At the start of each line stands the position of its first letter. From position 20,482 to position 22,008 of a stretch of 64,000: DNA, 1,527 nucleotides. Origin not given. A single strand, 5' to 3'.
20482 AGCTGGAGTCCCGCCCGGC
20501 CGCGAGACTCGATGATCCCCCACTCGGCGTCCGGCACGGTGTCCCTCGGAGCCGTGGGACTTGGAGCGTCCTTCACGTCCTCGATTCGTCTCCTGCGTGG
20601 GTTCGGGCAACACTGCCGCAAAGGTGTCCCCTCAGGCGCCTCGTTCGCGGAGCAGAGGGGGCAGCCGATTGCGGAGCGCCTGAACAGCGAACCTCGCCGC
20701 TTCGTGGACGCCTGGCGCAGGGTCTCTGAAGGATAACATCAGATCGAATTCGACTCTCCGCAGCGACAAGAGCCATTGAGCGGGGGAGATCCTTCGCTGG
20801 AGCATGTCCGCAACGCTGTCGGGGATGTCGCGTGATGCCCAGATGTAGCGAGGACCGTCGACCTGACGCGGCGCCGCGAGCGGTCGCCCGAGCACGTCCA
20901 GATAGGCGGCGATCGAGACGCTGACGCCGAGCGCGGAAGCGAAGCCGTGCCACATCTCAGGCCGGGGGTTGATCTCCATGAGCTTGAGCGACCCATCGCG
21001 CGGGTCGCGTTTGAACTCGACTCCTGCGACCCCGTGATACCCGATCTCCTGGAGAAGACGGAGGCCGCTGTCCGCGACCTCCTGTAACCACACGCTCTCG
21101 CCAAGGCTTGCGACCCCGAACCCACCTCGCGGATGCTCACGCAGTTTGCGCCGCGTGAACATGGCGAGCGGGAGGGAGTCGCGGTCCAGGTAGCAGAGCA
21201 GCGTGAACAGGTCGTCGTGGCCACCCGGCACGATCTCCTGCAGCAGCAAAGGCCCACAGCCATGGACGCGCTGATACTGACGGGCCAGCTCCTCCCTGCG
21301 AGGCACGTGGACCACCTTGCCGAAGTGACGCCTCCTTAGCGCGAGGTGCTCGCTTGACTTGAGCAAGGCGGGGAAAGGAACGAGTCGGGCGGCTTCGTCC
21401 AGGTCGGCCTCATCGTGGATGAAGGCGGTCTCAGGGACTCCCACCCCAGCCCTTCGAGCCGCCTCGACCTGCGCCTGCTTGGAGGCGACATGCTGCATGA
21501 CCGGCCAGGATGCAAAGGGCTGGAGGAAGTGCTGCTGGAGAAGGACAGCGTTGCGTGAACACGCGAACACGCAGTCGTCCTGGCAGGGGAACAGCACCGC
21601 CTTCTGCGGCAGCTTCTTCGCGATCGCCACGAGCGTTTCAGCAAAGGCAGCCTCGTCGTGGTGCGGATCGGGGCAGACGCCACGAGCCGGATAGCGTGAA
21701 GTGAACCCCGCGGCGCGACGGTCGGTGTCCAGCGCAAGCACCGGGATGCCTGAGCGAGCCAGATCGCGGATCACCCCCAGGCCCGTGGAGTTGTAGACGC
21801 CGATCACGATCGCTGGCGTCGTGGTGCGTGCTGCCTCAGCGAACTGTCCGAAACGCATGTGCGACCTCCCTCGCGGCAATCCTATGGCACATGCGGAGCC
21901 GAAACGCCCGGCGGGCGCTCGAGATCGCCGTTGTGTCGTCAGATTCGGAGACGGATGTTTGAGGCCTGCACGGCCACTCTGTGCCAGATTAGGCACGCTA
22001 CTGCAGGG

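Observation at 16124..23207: Ligase-rich cassette of unknown product: two ATP-grasp enzymes, a CelD-like double-GNAT, a BKACE-GNAT fusion, a glutaminase-less AsnB-like enzyme and a trailing small ORF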

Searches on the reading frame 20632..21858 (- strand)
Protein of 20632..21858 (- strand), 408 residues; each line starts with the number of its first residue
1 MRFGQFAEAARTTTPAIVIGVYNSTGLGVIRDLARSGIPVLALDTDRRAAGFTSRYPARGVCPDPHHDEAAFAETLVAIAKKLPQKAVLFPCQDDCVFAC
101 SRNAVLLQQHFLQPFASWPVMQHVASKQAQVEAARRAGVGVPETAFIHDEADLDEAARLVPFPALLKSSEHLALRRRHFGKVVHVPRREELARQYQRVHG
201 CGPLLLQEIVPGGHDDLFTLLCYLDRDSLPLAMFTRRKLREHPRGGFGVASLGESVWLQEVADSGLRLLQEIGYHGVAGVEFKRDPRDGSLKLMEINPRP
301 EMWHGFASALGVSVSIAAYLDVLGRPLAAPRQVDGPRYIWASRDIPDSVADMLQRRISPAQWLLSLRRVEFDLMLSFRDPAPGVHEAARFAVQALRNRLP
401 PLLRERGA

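Call 3: search_protein_families(library=pfam, proteins=[window:20632-21858:-], max_evalue=0.01)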
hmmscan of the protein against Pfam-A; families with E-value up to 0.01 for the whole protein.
window:20632-21858:- (408 aa): 2 families
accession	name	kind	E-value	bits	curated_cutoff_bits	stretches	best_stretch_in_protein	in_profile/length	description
PF02222.28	ATP-grasp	-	0.00057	20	27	0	259-300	124-163/179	ATP-grasp domain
PF02786.22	CPSase_L_D2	-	0.00099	19.1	19.8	1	259-309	139-189/211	Carbamoyl-phosphate synthase L chain, ATP binding domain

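Call 4: search_protein_families(library=ncbifam, proteins=[window:20632-21858:-], max_evalue=0.01)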
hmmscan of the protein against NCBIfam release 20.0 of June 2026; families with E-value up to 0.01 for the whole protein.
window:20632-21858:- (408 aa): 4 families
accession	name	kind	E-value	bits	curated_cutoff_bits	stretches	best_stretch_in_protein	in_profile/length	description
NF009402.0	PRK12767.1-1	equivalog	1.9e-07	30.2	218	1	24-299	14-275/329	carbamoyl phosphate synthase-like protein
NF005315.0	PRK06849.1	equivalog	0.00024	20.2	406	1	26-212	17-196/389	hypothetical protein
NF009554.0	PRK12999.1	equivalog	0.00054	17.9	965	0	259-305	257-302/1147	pyruvate carboxylase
TIGR00768.1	rimK_fam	subfamily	0.009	15.4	143.4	0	276-315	232-269/276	RimK family alpha-L-glutamate ligase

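Call 38: search_solved_structures(query=window:20632-21858:-, max_evalue=1)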
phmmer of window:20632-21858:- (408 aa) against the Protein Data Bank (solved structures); distinct sequences matched with E-value up to 1: 12.
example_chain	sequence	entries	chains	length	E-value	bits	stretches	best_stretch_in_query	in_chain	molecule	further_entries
1ulz_A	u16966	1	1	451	0.0056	19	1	117-314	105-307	pyruvate carboxylase n-terminal domain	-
3gid_A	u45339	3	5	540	0.03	16.6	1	148-327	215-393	Acetyl-CoA carboxylase 2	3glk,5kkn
4hq6_A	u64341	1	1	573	0.035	16.4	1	148-327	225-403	Acetyl-CoA carboxylase 2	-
2hjw_A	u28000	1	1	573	0.035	16.4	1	148-327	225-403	Acetyl-CoA carboxylase 2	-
3jrw_A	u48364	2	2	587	0.037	16.3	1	148-327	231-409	Acetyl-CoA carboxylase 2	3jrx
2yl2_A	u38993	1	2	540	0.078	15.3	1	143-328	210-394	ACETYL-COA CARBOXYLASE 1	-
1a9x_A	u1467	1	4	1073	0.091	15.1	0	261-315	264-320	CARBAMOYL PHOSPHATE SYNTHETASE (LARGE CHAIN)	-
1bxr_A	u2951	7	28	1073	0.092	15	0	261-315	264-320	CARBAMOYL-PHOSPHATE SYNTHASE | CARBAMOYL PHOSPHATE SYNTHETASE: LARGE SUBUNIT | CARBAMOYL PHOSPHATE SYNTHETASE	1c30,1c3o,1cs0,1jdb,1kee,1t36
1ce8_A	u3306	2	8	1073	0.093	15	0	261-315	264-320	PROTEIN (CARBAMOYL-PHOSPHATE SYNTHASE) | carbamoyl phosphate synthetase large chain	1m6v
1w93_A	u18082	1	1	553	0.31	13.3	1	248-327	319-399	ACETYL-COENZYME A CARBOXYLASE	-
1w96_A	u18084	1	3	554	0.31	13.3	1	248-327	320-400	ACETYL-COENZYME A CARBOXYLASE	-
5i6i_A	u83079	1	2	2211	0.98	11.7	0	125-331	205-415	Acetyl-CoA carboxylase-like protein,Acetyl-CoA carboxylase-like protein,Acetyl-CoA carboxy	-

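Call 86: search_protein_representatives(protein=window:20632-21858:-)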
Query: 408 residues. Proteins with E-value up to 0.001 (for the whole library): 9196; up to 1e-10: 4979; up to 1e-30: 729. The best 150 are listed.
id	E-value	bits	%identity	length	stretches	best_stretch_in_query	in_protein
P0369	1.1e-273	923.8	100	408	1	1-408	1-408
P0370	2.6e-136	471.4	78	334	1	97-361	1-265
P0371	6.2e-105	368.0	45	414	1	6-398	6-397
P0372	3.2e-103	362.4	46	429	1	11-399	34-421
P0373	4.6e-101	355.3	46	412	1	4-407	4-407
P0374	2.4e-100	352.9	33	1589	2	15-397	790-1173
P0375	5.0e-84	299.2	31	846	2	8-389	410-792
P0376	2.6e-78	280.3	42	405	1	7-386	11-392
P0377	7.0e-76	272.3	39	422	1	2-385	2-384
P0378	5.6e-73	262.8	52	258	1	150-399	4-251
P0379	4.0e-69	250.1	46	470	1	122-384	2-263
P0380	9.3e-66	239.0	54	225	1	1-220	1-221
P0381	9.8e-66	238.9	43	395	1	14-384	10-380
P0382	2.1e-65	237.8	43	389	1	16-338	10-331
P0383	2.3e-65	237.7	35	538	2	13-386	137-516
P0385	9.9e-63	229.0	30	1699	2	3-390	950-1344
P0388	5.2e-61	223.4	27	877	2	13-387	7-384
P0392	9.1e-58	212.7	37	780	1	12-397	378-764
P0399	6.3e-55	203.3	36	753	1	9-407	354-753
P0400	6.4e-55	203.3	34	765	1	16-382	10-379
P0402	2.4e-54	201.4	28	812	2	15-355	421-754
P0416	5.7e-52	193.6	28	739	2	13-388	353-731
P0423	7.9e-51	189.8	27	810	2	14-386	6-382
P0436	2.8e-49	184.7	32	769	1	14-385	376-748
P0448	7.0e-48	180.1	33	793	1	14-399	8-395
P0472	2.9e-46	174.8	32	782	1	7-396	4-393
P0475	6.3e-46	173.7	33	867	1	16-390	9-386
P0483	9.9e-46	173.1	31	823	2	16-387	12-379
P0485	1.1e-45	172.9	34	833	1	12-396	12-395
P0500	2.7e-44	168.3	32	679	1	12-396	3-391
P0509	1.1e-43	166.4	35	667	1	13-324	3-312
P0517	3.0e-43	164.9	30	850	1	6-397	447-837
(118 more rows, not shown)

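Call 87: search_protein_families(library=pfam, proteins=[P0392, P0399, P0436, P0416, P0375, P0517, P0400, P0448, P0475, P0374], max_evalue=0.0001)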
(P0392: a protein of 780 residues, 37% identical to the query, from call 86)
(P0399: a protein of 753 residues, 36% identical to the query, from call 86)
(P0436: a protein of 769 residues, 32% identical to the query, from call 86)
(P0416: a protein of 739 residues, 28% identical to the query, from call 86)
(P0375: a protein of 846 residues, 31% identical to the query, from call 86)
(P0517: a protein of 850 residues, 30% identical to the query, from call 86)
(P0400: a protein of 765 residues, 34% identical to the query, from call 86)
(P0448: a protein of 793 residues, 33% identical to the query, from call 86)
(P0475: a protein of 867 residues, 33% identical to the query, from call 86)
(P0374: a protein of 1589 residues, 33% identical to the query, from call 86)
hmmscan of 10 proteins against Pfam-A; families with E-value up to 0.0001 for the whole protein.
P0392 (780 aa): 2 families
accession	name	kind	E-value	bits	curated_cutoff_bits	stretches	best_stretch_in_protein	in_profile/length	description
PF01522.26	Polysacc_deac_1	-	1.7e-21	76.9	23.1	2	219-296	48-122/124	Polysaccharide deacetylase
PF15632.11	ATPgrasp_Ter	-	2.1e-05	24.7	29.1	1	615-702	37-122/131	ATP-grasp in the biosynthetic pathway with Ter operon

P0399 (753 aa): 2 families
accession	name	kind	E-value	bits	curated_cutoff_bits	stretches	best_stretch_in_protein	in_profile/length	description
PF02786.22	CPSase_L_D2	-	2.2e-08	34.3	19.8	1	471-661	1-195/211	Carbamoyl-phosphate synthase L chain, ATP binding domain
PF01522.26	Polysacc_deac_1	-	1.8e-05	25.1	23.1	1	91-233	23-118/124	Polysaccharide deacetylase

P0436 (769 aa): 3 families
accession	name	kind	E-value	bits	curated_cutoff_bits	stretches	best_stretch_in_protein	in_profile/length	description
PF02786.22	CPSase_L_D2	-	1.3e-05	25.3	19.8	1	623-678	141-197/211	Carbamoyl-phosphate synthase L chain, ATP binding domain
PF13480.13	Acetyltransf_6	-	4.2e-05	24.2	22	1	176-312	7-137/143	Acetyltransferase (GNAT) domain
PF02388.22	FemAB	-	8.2e-05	22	24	0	283-354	337-404/406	FemAB family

P0416 (739 aa): 4 families
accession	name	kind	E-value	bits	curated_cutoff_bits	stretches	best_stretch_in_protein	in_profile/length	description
PF02786.22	CPSase_L_D2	-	2e-19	70.4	19.8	2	52-257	1-209/211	Carbamoyl-phosphate synthase L chain, ATP binding domain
PF02222.28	ATP-grasp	-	6.8e-06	26.3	27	0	60-226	3-161/179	ATP-grasp domain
PF13549.11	ATP-grasp_5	-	3.5e-05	23.7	27.6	0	59-98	18-57/221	ATP-grasp domain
PF15632.11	ATPgrasp_Ter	-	4e-05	23.8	29.1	0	595-656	42-101/131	ATP-grasp in the biosynthetic pathway with Ter operon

P0375 (846 aa): 5 families
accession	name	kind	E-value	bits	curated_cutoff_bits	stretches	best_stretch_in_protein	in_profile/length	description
PF02786.22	CPSase_L_D2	-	2.5e-15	57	19.8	2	527-709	1-187/211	Carbamoyl-phosphate synthase L chain, ATP binding domain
PF15632.11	ATPgrasp_Ter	-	3e-11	43.7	29.1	1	257-324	46-111/131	ATP-grasp in the biosynthetic pathway with Ter operon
PF02222.28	ATP-grasp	-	1.5e-07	31.7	27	0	535-706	3-167/179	ATP-grasp domain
PF13549.11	ATP-grasp_5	-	6.7e-07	29.3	27.6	1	523-601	7-85/221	ATP-grasp domain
PF02655.19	ATP-grasp_3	-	9.7e-07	29.4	23.2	0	124-298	3-156/160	ATP-grasp domain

P0517 (850 aa): 2 families
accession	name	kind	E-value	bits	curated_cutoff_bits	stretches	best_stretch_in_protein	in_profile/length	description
PF13480.13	Acetyltransf_6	-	1.7e-15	57.9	22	1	163-300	4-143/143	Acetyltransferase (GNAT) domain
PF15632.11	ATPgrasp_Ter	-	3.5e-06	27.2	29.1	1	698-764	47-111/131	ATP-grasp in the biosynthetic pathway with Ter operon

P0400 (765 aa): 3 families
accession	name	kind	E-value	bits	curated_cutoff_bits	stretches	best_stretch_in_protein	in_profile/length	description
PF01041.23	DegT_DnrJ_EryC1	-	2.8e-12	47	19.8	1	437-580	42-191/360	DegT/DnrJ/EryC1/StrS aminotransferase family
PF02786.22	CPSase_L_D2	-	1.4e-05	25.2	19.8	0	263-309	148-195/211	Carbamoyl-phosphate synthase L chain, ATP binding domain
PF15632.11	ATPgrasp_Ter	-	6.7e-05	23.1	29.1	0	254-324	47-115/131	ATP-grasp in the biosynthetic pathway with Ter operon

P0448 (793 aa): 6 families
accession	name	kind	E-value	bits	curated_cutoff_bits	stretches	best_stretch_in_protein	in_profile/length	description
PF00534.26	Glycos_transf_1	-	2.3e-36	125.3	26.4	1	593-765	2-171/172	Glycosyl transferases group 1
PF13692.12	Glyco_trans_1_4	-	6.4e-34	117.7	27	1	607-751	2-141/142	Glycosyl transferases group 1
PF13579.12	Glyco_trans_4_4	-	1.8e-15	58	29.7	1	424-580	1-158/158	Glycosyl transferase 4-like domain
PF13439.12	Glyco_transf_4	-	2.2e-15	57.5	28.5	1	424-583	2-168/170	Glycosyltransferase Family 4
PF13524.12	Glyco_trans_1_2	-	6.3e-06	26.6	25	1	698-780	62-142/144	Glycosyl transferase-like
PF15632.11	ATPgrasp_Ter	-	7.9e-06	26.1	29.1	1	263-326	56-115/131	ATP-grasp in the biosynthetic pathway with Ter operon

P0475 (867 aa): 0 families

P0374 (1589 aa): 10 families
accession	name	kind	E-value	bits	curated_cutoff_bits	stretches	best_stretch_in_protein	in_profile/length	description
PF00534.26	Glycos_transf_1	-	9.6e-82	273.1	26.4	2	1381-1534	15-171/172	Glycosyl transferases group 1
PF13692.12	Glyco_trans_1_4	-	2.7e-76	255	27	2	202-341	2-142/142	Glycosyl transferases group 1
PF13439.12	Glyco_transf_4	-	1.1e-32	113.8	28.5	2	1212-1367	3-169/170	Glycosyltransferase Family 4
PF13579.12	Glyco_trans_4_4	-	1.4e-19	71.4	29.7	2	1261-1350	51-142/158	Glycosyl transferase 4-like domain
PF13524.12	Glyco_trans_1_2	-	5e-12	46.4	25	1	268-368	39-141/144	Glycosyl transferase-like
PF15632.11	ATPgrasp_Ter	-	3.4e-10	40.2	29.1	0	625-700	46-119/131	ATP-grasp in the biosynthetic pathway with Ter operon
PF13477.12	Glyco_trans_4_2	-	5.8e-10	39.9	23.4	1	1248-1340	40-136/139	Glycosyl transferase 4-like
PF20706.3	GT4-conflict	-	1.2e-08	34.8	26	1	195-362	194-378/385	Family 4 Glycosyltransferase in conflict systems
PF02786.22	CPSase_L_D2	-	2.7e-08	34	19.8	0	632-687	145-201/211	Carbamoyl-phosphate synthase L chain, ATP binding domain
PF02222.28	ATP-grasp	-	4.6e-05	23.6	27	0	908-1083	3-171/179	ATP-grasp domain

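Call 92: search_protein_families(library=padloc, proteins=[window:20632-21858:-], max_evalue=0.001)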
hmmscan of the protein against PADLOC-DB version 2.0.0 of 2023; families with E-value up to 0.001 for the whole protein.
window:20632-21858:- (408 aa): 0 families

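Call 95: search_protein_families(library=pfam, proteins=[P0385, P0388, P0402, P0423, P0472, P0483, P0485, P0500, P0509], max_evalue=0.0001)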
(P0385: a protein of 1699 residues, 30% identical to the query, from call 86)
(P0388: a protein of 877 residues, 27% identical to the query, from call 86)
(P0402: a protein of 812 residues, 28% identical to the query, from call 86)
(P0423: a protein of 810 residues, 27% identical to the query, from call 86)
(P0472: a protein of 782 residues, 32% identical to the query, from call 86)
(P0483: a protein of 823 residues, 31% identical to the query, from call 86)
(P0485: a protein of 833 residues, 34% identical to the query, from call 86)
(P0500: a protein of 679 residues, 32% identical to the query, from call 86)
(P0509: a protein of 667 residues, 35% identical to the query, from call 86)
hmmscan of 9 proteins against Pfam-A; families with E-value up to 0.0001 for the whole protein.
P0385 (1699 aa): 8 families
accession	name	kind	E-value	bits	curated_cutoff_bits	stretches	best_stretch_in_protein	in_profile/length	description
PF01522.26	Polysacc_deac_1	-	2.3e-18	66.8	23.1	1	625-703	48-123/124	Polysaccharide deacetylase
PF15632.11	ATPgrasp_Ter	-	1.8e-16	60.5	29.1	1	191-317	6-122/131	ATP-grasp in the biosynthetic pathway with Ter operon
PF02655.19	ATP-grasp_3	-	5.3e-13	49.8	23.2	1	147-284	31-160/160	ATP-grasp domain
PF13692.12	Glyco_trans_1_4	-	1.5e-12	48.4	27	1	1538-1657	17-142/142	Glycosyl transferases group 1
PF00534.26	Glycos_transf_1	-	7.7e-12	45.5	26.4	1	1579-1669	84-170/172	Glycosyl transferases group 1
PF02786.22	CPSase_L_D2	-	4.4e-06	26.8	19.8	0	124-295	13-195/211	Carbamoyl-phosphate synthase L chain, ATP binding domain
PF13524.12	Glyco_trans_1_2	-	4.7e-06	27.1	25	1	1539-1683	3-140/144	Glycosyl transferase-like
PF01071.24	GARS_A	-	1.8e-05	25.1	27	0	118-216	8-109/194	Phosphoribosylglycinamide synthetase, ATP-grasp (A) domain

P0388 (877 aa): 3 families
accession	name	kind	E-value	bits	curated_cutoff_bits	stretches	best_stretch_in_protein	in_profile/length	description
PF15632.11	ATPgrasp_Ter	-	1.2e-12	48.2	29.1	1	693-784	39-128/131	ATP-grasp in the biosynthetic pathway with Ter operon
PF02786.22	CPSase_L_D2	-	2.4e-12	47.3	19.8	0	695-767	133-206/211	Carbamoyl-phosphate synthase L chain, ATP binding domain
PF02655.19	ATP-grasp_3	-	4.5e-06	27.3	23.2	0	120-298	2-159/160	ATP-grasp domain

P0402 (812 aa): 6 families
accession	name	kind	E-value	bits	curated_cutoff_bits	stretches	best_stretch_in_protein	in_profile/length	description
PF15632.11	ATPgrasp_Ter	-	1.4e-17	64.1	29.1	2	601-738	5-128/131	ATP-grasp in the biosynthetic pathway with Ter operon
PF02655.19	ATP-grasp_3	-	4.7e-17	63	23.2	2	129-298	3-159/160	ATP-grasp domain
PF02786.22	CPSase_L_D2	-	9.2e-14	51.9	19.8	0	533-712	5-197/211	Carbamoyl-phosphate synthase L chain, ATP binding domain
PF02222.28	ATP-grasp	-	1.2e-05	25.5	27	0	548-696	16-163/179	ATP-grasp domain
PF07478.18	Dala_Dala_lig_C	-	3.8e-05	23.7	24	0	553-622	26-93/204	D-ala D-ala ligase C-terminus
PF21799.2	MurD-like_N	-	4.7e-05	24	27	0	22-57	3-37/88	Mur ligase MurD-like, N-terminal domain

P0423 (810 aa): 2 families
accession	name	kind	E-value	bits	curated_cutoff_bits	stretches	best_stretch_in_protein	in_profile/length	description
PF02786.22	CPSase_L_D2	-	1.9e-08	34.6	19.8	0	254-323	141-210/211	Carbamoyl-phosphate synthase L chain, ATP binding domain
PF15632.11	ATPgrasp_Ter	-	1.2e-05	25.6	29.1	0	243-311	38-103/131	ATP-grasp in the biosynthetic pathway with Ter operon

P0472 (782 aa): 1 family
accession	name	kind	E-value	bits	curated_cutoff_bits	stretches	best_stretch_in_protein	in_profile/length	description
PF02786.22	CPSase_L_D2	-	1.7e-09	38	19.8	0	257-315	140-199/211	Carbamoyl-phosphate synthase L chain, ATP binding domain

P0483 (823 aa): 2 families
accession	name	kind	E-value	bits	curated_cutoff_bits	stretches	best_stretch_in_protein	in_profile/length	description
PF15632.11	ATPgrasp_Ter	-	7.9e-10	39.1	29.1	1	674-757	42-124/131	ATP-grasp in the biosynthetic pathway with Ter operon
PF02786.22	CPSase_L_D2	-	2.6e-07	30.8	19.8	0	256-299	142-185/211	Carbamoyl-phosphate synthase L chain, ATP binding domain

P0485 (833 aa): 2 families
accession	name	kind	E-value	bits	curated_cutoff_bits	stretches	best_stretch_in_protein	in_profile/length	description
PF01522.26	Polysacc_deac_1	-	2e-21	76.7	23.1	1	519-702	4-107/124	Polysaccharide deacetylase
PF02786.22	CPSase_L_D2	-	5.6e-05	23.2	19.8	0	258-318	140-201/211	Carbamoyl-phosphate synthase L chain, ATP binding domain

P0500 (679 aa): 2 families
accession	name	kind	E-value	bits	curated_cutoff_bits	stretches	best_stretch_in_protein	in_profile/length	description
PF13649.12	Methyltransf_25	-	4.8e-08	34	27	1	504-599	1-92/97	Methyltransferase domain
PF08242.18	Methyltransf_12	-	6.3e-05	24.1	30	0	506-599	2-91/98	Methyltransferase domain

P0509 (667 aa): 1 family
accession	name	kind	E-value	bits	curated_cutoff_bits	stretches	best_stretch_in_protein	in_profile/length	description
PF00551.24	Formyl_trans_N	-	1.4e-22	80.8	26.1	1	426-616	3-178/181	Formyl transferase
